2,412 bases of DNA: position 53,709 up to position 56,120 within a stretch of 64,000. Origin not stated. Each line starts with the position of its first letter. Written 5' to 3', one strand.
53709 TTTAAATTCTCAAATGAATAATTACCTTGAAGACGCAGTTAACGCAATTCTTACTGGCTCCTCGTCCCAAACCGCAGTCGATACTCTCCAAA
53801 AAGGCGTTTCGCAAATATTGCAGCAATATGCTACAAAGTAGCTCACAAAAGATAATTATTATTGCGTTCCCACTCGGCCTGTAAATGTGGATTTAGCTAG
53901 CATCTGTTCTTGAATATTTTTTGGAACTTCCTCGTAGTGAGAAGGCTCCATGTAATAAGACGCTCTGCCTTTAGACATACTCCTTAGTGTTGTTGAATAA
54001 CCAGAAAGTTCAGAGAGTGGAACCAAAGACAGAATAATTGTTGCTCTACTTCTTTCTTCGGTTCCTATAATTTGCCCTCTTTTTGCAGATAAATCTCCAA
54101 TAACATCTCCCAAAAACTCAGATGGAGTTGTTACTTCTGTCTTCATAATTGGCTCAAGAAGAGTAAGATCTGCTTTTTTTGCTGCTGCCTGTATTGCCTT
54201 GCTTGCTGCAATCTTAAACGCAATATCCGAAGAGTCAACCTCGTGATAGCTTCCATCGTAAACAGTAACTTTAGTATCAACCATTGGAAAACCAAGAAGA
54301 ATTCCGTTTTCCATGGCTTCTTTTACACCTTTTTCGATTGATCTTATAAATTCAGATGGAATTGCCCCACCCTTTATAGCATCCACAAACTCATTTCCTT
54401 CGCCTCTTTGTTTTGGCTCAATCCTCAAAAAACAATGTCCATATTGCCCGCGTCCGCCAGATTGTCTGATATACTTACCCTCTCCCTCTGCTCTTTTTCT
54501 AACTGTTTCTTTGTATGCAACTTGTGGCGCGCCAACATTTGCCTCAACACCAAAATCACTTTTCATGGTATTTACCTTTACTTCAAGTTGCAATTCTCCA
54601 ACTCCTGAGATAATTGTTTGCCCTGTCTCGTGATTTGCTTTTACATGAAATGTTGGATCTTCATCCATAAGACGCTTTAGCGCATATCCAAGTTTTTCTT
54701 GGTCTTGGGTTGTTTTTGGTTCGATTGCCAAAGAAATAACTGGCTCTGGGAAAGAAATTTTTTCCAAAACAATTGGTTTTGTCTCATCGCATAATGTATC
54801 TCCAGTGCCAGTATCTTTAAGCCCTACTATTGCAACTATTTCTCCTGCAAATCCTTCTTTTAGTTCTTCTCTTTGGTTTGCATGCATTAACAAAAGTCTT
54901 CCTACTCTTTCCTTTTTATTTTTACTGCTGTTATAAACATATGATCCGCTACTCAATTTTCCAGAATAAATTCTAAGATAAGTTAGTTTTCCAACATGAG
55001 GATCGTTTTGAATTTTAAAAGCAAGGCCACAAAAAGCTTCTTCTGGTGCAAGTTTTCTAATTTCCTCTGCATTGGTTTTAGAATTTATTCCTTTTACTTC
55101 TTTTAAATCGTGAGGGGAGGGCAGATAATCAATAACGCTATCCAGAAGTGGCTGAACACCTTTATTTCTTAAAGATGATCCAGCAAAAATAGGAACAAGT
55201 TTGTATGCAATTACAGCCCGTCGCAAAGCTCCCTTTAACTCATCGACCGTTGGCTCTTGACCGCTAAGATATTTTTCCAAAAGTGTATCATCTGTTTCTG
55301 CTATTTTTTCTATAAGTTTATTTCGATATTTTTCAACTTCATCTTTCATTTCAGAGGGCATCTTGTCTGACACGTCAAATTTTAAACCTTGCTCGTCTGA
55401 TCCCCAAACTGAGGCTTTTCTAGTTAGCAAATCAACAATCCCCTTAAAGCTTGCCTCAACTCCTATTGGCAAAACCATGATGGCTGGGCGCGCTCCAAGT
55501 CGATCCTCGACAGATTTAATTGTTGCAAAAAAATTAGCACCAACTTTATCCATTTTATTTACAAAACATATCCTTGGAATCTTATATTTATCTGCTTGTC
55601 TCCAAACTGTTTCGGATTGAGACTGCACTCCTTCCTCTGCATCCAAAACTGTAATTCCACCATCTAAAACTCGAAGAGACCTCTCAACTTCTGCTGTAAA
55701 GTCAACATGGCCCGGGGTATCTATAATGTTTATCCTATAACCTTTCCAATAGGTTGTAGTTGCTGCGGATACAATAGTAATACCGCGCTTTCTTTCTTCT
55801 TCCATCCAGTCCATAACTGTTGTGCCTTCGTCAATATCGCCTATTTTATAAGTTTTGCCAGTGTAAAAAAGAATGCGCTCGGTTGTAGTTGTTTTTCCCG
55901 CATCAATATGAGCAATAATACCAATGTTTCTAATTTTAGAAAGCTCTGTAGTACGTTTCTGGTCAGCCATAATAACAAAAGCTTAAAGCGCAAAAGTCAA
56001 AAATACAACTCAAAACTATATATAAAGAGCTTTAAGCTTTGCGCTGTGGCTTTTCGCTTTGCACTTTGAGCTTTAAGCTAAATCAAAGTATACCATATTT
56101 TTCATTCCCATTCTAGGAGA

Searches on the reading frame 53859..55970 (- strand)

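Call 43: search_protein_families(library=pfam, proteins=[window:53859-55970:-], max_evalue=0.00001)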
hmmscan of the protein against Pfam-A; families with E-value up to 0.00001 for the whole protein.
window:53859-55970:- (703 aa): 7 families
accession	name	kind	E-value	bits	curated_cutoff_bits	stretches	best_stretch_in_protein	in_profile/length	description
PF00009.33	GTP_EFTU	-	8e-65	218.4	26.5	1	12-285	2-188/188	Elongation factor Tu GTP binding domain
PF03764.24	EFG_IV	-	3e-47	159.8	24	1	482-600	1-120/121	Elongation factor G, domain IV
PF14492.12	EFG_III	-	1.5e-30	105.5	27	1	407-480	1-74/75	Elongation Factor G, domain III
PF00679.30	EFG_C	-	3.1e-27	94.9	27.9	1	604-689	2-88/89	Elongation factor G C-terminus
PF22042.2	EF-G_D2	-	1.8e-19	70.1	27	1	313-395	2-83/84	Elongation factor G domain 2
PF03144.31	GTP_EFTU_D2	-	9.4e-18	64.9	30.3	1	327-394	1-73/73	Elongation factor Tu domain 2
PF16658.11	RF3_C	-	5.3e-06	26.7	40.1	0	415-494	14-93/132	Class II release factor RF3, C-terminal domain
